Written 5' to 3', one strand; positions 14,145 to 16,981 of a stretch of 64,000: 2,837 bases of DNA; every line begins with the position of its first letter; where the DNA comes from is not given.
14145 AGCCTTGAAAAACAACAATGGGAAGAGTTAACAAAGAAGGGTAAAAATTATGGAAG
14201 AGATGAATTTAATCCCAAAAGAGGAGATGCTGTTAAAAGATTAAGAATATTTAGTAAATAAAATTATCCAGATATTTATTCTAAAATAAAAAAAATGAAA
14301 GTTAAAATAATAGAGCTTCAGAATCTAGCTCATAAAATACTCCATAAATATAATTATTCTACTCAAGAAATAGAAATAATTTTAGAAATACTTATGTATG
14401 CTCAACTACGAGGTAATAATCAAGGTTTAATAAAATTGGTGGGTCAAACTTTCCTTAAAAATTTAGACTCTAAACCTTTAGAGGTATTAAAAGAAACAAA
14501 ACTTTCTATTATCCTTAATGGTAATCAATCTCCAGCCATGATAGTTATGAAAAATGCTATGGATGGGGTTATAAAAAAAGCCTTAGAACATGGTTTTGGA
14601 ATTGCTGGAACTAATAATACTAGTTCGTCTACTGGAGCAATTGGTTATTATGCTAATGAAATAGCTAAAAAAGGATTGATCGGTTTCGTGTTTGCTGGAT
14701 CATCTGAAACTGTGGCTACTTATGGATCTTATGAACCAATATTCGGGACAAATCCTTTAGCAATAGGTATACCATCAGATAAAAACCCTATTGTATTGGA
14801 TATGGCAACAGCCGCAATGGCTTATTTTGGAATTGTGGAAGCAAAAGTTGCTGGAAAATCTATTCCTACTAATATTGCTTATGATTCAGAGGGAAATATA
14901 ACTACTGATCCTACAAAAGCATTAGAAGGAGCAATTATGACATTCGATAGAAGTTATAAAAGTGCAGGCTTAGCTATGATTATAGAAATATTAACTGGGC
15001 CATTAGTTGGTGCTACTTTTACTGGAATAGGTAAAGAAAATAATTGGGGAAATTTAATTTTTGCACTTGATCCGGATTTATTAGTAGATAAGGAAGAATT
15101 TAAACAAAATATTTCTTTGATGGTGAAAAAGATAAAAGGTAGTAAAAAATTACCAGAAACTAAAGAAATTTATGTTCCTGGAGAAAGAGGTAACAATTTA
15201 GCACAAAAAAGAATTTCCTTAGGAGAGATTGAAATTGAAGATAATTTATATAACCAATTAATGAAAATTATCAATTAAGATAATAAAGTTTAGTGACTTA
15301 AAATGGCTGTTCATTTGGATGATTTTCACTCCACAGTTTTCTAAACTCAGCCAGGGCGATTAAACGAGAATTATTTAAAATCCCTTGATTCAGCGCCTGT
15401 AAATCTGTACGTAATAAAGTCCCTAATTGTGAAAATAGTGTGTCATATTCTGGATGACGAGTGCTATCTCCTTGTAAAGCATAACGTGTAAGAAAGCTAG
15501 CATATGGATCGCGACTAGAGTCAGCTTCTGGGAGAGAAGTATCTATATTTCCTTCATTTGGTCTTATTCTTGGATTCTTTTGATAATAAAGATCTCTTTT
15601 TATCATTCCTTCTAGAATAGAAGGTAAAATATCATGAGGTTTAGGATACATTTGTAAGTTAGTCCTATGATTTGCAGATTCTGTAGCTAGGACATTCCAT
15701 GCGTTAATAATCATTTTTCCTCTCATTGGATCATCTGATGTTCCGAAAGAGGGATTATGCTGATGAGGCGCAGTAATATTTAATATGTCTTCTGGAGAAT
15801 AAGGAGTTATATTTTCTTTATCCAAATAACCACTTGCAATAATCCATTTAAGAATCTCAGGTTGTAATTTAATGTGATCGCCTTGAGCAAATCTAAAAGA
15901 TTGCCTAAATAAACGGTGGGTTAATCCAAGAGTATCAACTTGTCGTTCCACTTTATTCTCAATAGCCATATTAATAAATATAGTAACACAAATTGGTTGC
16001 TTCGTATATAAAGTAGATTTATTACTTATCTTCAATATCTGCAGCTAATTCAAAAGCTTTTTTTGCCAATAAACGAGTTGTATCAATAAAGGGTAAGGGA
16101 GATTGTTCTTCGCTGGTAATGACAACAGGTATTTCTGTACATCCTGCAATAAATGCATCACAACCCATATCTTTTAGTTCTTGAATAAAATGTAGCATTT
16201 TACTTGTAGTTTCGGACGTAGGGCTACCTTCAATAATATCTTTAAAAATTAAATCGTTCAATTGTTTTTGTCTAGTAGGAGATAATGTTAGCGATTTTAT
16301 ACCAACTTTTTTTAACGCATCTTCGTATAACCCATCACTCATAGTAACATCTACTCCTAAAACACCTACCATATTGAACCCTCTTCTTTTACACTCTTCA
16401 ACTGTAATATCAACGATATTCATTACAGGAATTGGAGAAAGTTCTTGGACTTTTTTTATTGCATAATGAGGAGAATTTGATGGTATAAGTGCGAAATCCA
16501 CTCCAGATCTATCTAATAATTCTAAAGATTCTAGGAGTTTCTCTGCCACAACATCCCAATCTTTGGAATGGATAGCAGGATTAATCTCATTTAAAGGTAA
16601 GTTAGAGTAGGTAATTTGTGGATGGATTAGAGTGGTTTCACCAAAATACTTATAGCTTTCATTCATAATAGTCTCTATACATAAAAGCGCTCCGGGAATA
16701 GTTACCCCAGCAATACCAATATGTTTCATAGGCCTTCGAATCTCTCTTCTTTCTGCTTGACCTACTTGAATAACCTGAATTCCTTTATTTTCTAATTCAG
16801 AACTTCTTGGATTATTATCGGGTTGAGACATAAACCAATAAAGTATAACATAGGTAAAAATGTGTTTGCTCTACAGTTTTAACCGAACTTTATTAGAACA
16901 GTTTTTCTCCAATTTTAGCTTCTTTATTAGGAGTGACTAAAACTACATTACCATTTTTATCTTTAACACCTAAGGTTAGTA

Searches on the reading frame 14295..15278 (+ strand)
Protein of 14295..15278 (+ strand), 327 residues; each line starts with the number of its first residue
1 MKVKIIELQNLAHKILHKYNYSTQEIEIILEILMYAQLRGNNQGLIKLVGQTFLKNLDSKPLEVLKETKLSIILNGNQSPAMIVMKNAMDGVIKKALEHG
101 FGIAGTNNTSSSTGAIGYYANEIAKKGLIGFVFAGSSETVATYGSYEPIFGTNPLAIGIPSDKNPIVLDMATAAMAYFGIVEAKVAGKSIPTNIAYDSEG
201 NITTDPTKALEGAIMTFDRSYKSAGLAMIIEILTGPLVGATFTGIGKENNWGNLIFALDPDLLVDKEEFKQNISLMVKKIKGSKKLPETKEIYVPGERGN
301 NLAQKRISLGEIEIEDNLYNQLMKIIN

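Call 3: search_protein_families(library=pfam, proteins=[window:14295-15278:+], max_evalue=0.01)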
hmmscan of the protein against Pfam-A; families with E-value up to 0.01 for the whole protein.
window:14295-15278:+ (327 aa): 1 family
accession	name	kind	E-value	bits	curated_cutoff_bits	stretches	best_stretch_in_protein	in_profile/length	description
PF02615.19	Ldh_2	-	2.8e-78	263.8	38.8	1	5-322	3-332/333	Malate/L-lactate dehydrogenase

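Call 4: search_protein_families(library=ncbifam, proteins=[window:14295-15278:+], max_evalue=0.01)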
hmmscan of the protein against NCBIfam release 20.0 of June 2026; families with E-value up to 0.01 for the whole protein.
window:14295-15278:+ (327 aa): 5 families
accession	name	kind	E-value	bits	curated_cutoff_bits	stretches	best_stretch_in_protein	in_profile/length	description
NF040650.1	sulfolac_dhydr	equivalog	7.2e-64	216.1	500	1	1-326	1-330/339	L-sulfolactate dehydrogenase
NF011599.0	PRK15025.1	equivalog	7.5e-44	150.3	356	1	1-323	1-332/349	ureidoglycolate dehydrogenase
TIGR03175.1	AllD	equivalog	1.1e-41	143.2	496.2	1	2-323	2-332/349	ureidoglycolate dehydrogenase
NF007504.0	PRK10098.1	equivalog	3e-35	121.6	336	1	6-323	10-338/360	malate/lactate/ureidoglycolate dehydrogenase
NF009750.0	PRK13260.1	equivalog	3.4e-27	95.4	316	1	75-323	80-330/332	3-dehydro-L-gulonate 2-dehydrogenase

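Call 56: search_solved_structures(query=window:14295-15278:+, max_evalue=1e-10)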
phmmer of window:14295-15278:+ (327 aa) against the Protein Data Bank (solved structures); distinct sequences matched with E-value up to 1e-10: 13.
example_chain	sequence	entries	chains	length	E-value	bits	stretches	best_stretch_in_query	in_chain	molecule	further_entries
2x06_A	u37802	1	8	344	2.9e-43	151.6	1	11-327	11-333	L-SULFOLACTATE DEHYDROGENASE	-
1v9n_A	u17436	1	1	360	1.5e-36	129.5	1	13-312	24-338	Malate dehydrogenase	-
4h8a_A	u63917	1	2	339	4.3e-32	114.9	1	18-323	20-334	Ureidoglycolate dehydrogenase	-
4fjs_A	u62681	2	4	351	4.8e-32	114.7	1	18-323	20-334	Ureidoglycolate dehydrogenase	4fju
1xrh_A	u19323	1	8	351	5.9e-32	114.4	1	22-323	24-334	Ureidoglycolate Dehydrogenase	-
3uoe_A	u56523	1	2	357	6.3e-28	101.2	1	6-300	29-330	Dehydrogenase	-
1vbi_A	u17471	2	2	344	9.1e-28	100.7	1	15-304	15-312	Type 2 malate/lactate dehydrogenase | malate/L-lactate dehydrogenase family protein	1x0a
1z2i_A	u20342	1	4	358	4.7e-23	85.2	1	88-307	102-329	malate dehydrogenase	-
3i0p_A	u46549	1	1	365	1.6e-22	83.4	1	5-311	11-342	Malate dehydrogenase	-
1wtj_A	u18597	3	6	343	5.6e-21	78.4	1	9-290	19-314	ureidoglycolate dehydrogenase | delta1-piperideine-2-carboxylate reductase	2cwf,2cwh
1s20_A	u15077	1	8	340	1.3e-20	77.2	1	78-323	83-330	Hypothetical oxidoreductase yiaK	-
1nxu_A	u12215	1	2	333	1.6e-20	76.9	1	78-320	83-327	Hypothetical oxidoreductase yiaK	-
2g8y_A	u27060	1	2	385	2.1e-17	66.6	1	19-243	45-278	Malate/L-lactate dehydrogenases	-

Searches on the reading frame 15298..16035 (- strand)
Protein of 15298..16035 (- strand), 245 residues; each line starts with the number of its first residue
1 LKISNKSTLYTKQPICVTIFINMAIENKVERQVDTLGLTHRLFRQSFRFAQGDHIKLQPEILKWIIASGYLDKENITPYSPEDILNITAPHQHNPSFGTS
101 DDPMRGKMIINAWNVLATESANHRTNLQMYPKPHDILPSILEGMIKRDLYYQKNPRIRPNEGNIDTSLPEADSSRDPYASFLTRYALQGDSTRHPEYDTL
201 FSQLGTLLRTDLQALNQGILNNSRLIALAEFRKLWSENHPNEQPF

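Call 3: search_protein_families(library=pfam, proteins=[window:15298-16035:-], max_evalue=0.01)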
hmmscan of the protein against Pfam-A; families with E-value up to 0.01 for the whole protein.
window:15298-16035:- (245 aa): 0 families

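Call 4: search_protein_families(library=ncbifam, proteins=[window:15298-16035:-], max_evalue=0.01)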
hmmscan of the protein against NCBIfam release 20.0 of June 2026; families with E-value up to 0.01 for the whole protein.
window:15298-16035:- (245 aa): 0 families

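Call 33: search_protein_families(library=phrogs, proteins=[window:15298-16035:-], max_evalue=0.1)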
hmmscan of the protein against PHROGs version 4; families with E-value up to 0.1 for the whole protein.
window:15298-16035:- (245 aa): 0 families

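Call 60: search_protein_representatives(protein=window:15298-16035:-)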
Query: 245 residues. Proteins with E-value up to 0.001 (for the whole library): 94; up to 1e-10: 36; up to 1e-30: 1. The best 94 are listed.
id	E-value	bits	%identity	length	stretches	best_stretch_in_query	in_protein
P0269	3.1e-148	507.9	100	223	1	23-245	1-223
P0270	1.7e-22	96.3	30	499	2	41-242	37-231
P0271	7.7e-19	84.3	32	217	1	41-242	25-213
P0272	1.3e-17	80.3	37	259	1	39-211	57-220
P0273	2.3e-17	79.5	37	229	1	40-240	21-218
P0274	4.0e-17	78.7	35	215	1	31-244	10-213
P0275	6.4e-16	74.8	37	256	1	30-243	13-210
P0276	2.2e-15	73.0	30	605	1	41-243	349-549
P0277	3.2e-15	72.5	36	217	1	40-242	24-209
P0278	4.9e-15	71.9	33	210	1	41-242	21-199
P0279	1.3e-14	70.4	33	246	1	39-243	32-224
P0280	6.0e-14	68.3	34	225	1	41-241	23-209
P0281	6.5e-14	68.2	32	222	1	39-242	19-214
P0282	7.1e-14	68.1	31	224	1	42-242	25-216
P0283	8.9e-14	67.7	34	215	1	38-243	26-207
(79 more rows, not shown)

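Call 62: search_protein_families(library=pfam, alignment_id=A2, max_evalue=0.01)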
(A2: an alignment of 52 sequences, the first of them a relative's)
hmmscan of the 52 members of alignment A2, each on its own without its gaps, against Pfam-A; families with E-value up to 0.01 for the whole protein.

A. member 1, P0269 (223 aa): 0 families

B. families by the number of members that match (of 52 scanned): 5 families
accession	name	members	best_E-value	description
PF04542.20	Sigma70_r2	1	2.2e-10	Sigma-70 region 2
PF08281.18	Sigma70_r4_2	1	6.6e-08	Sigma-70, region 4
PF07638.17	Sigma70_ECF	1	0.00083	ECF sigma factor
PF04545.22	Sigma70_r4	1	0.0019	Sigma-70, region 4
PF13384.12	HTH_23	1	0.0048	Homeodomain-like domain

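Call 74: predict_structure(alignment_id=A2)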
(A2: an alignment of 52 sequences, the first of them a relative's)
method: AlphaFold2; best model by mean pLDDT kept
length: 223 residues; sequences in the alignment: 52
mean_pLDDT: 89.1   pTM: 0.86
mean pLDDT of the five models: 89.1, 88.6, 88.1, 88.0, 87.6
residues with pLDDT >= 90: 150; 70-90: 49; 50-70: 24; < 50: 0
segments of 3 or more residues with pLDDT < 50: none
pLDDT, mean of each block of 10 residues (from residue 1): 58 85 93 93 94 91 81 64 89 92 90 98 97 79 81 94 97 97 98 97 98 95 81
secondary structure, 60 per line:
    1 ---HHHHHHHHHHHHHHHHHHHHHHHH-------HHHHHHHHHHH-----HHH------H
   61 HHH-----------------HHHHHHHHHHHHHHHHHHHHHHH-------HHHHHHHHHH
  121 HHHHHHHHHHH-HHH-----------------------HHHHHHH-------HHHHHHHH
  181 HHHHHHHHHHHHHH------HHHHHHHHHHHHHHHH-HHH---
elements in order: H4-27 H35-45 H60-63 H81-103 H111-131 H159-165 H173-194 H201-216

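Call 76: fold_search(model_id=the predicted structure, library=pdb)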
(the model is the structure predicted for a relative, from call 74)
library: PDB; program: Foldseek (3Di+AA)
matches with E <= 10: 78; with E <= 0.001: 0
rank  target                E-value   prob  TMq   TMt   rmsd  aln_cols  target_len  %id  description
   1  6x1g_A                1.2e+00  0.08  0.16  0.17  16.9       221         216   16  Crystal structure of a GEF domain from the Orientia tsutsugamushi protein OtDUB in complex with Rac1 (released 2020-11-25)
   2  3dcf_A                2.7e+00  0.06  0.16  0.18  14.7       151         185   11  Crystal structure of transcriptional regulator of the TetR/AcrR family (YP_290855.1) from THERMOBIFIDA FUSCA YX-ER1 at (released 2008-07-15)
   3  3e7q_A                2.7e+00  0.05  0.14  0.15  14.0       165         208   16  The crystal structure of the putative transcriptional regulator from Pseudomonas aeruginosa PAO1 (released 2008-10-14)
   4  7t7c_A                2.8e+00  0.08  0.20  0.07  12.1       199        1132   14  The hexagonal organization of Munc13-1 C1-C2B-MUN-C2C domains between lipid bilayers (released 2022-02-09)
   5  3dcf_B                3.1e+00  0.06  0.16  0.18  14.7       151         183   11  Crystal structure of transcriptional regulator of the TetR/AcrR family (YP_290855.1) from THERMOBIFIDA FUSCA YX-ER1 at (released 2008-07-15)
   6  5jre_B                3.2e+00  0.06  0.17  0.19  16.9       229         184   11  Crystal structure of NeC3PO in complex with ssDNA. (released 2016-09-28)
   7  6x1h_E                3.7e+00  0.03  0.14  0.14  16.6       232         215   12  Crystal structure of a guanine nucleotide exchange factor (GEF) domain from the Orientia tsutsugamushi protein OtDUB (released 2020-11-25)
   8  7f0i_B                3.9e+00  0.04  0.15  0.12  16.0       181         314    9  phosphodiesterase-9A in complex with inhibitor 4b (released 2022-04-13)
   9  4baa_B                3.9e+00  0.02  0.10  0.06  22.5       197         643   14  Redesign of a Phenylalanine Aminomutase into a beta-Phenylalanine Ammonia Lyase (released 2013-01-16)
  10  3b81                  4.1e+00  0.06  0.18  0.21  12.5       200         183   12  Crystal structure of predicted DNA-binding transcriptional regulator of TetR/AcrR family (NP_350189.1) from Clostridium  (released 2007-11-20)
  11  6f6t_B                4.1e+00  0.03  0.12  0.05  21.9       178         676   13  Phenylalanine ammonia-lyase (PAL) from Petroselinum crispum complexed with S-APPA (released 2019-06-26)
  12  9vfj_A                4.3e+00  0.02  0.16  0.07  19.2       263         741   13  PSI-LHCI of Euglena gracilis strain Z (released 2025-10-08)
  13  1ubv                  4.5e+00  0.04  0.18  0.13  17.2       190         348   15  STRUCTURE OF FARNESYL PYROPHOSPHATE SYNTHETASE (released 1997-03-12)
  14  2gfn_B                4.7e+00  0.14  0.26  0.28   6.6       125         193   16  Crystal structure of HTH-type transcriptional regulator pksA related protein from Rhodococcus sp. RHA1 (released 2006-04-25)
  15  8i5w_A                4.7e+00  0.06  0.14  0.12  13.2       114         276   10  Crystal structure of the DHR-2 domain of DOCK10 in complex with Rac1 (released 2023-03-15)
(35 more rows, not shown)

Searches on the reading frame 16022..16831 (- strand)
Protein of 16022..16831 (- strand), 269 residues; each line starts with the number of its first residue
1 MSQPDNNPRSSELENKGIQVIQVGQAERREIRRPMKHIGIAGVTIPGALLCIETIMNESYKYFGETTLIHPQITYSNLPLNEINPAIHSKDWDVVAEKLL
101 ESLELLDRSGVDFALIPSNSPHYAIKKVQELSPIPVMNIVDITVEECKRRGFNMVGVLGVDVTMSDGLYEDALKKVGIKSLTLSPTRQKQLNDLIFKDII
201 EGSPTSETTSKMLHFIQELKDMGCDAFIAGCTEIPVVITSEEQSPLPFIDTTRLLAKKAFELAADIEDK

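Call 3: search_protein_families(library=pfam, proteins=[window:16022-16831:-], max_evalue=0.01)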
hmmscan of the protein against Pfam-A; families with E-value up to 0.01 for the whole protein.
window:16022-16831:- (269 aa): 1 family
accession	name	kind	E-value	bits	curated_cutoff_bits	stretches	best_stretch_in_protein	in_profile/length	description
PF01177.27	Asp_Glu_race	-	7.6e-32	111.3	31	1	83-259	39-211/211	Asp/Glu/Hydantoin racemase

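Call 4: search_protein_families(library=ncbifam, proteins=[window:16022-16831:-], max_evalue=0.01)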
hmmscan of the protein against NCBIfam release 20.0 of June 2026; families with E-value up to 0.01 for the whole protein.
window:16022-16831:- (269 aa): 5 families
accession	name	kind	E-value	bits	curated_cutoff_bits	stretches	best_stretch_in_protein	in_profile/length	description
TIGR00035.1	asp_race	subfamily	2.6e-39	135.2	93.1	1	72-265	38-229/236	amino acid racemase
NF052483.1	racemase_CuyB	equivalog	1.7e-30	106.6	190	1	96-261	57-223/225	cysteate racemase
NF007569.0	PRK10200.1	equivalog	2.2e-21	76.7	417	1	38-261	4-226/230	aspartate/glutamate racemase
TIGR00067.1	glut_race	equivalog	1e-06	28.4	146.65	1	90-237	40-186/251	glutamate racemase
NF002035.0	PRK00865.1-3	equivalog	9.5e-06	25.4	328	1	124-238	80-191/267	glutamate racemase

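Call 20: search_solved_structures(query=window:16022-16831:-, max_evalue=0.00001, show_alignments=1)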
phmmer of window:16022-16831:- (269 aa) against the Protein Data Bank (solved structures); distinct sequences matched with E-value up to 0.00001: 15.
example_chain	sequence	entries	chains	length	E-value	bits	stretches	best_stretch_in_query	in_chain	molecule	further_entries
3ojc_A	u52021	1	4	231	1.5e-20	77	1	74-262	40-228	Putative aspartate/glutamate racemase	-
2dx7_A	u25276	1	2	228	2.1e-20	76.5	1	37-263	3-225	aspartate racemase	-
1jfl_A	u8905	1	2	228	4.1e-20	75.6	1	37-263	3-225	ASPARTATE RACEMASE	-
2zsk_A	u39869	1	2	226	1.9e-19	73.4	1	35-264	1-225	226aa long hypothetical aspartate racemase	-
5hqt_A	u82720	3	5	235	3.5e-17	66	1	52-262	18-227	aspartate/glutamate racemase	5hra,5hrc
5ell_A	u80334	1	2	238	3.6e-17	65.9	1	52-262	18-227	Asp/Glu_racemase family protein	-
5elm_A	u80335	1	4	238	9.1e-16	61.3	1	52-262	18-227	Asp/Glu_racemase family protein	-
3s7z_A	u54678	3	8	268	6.3e-13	52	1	102-260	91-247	Putative aspartate racemase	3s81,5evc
1iu9_A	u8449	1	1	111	1.6e-09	40.9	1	140-250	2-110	aspartate racemase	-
5b19_A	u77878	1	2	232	4.8e-09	39.3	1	101-259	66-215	Aspartate racemase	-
9lyd_Q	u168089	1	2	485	2.3e-08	37.1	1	139-250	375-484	G-protein coupled receptor 3,Aspartate racemase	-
1b73_A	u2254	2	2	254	3e-08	36.7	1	88-237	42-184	GLUTAMATE RACEMASE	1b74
8udi_A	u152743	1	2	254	3.5e-06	30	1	89-239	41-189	Glutamate racemase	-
2jfx_A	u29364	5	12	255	3.5e-06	29.9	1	89-239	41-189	GLUTAMATE RACEMASE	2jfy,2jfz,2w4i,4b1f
8tba_A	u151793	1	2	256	3.5e-06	29.9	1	89-239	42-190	Glutamate racemase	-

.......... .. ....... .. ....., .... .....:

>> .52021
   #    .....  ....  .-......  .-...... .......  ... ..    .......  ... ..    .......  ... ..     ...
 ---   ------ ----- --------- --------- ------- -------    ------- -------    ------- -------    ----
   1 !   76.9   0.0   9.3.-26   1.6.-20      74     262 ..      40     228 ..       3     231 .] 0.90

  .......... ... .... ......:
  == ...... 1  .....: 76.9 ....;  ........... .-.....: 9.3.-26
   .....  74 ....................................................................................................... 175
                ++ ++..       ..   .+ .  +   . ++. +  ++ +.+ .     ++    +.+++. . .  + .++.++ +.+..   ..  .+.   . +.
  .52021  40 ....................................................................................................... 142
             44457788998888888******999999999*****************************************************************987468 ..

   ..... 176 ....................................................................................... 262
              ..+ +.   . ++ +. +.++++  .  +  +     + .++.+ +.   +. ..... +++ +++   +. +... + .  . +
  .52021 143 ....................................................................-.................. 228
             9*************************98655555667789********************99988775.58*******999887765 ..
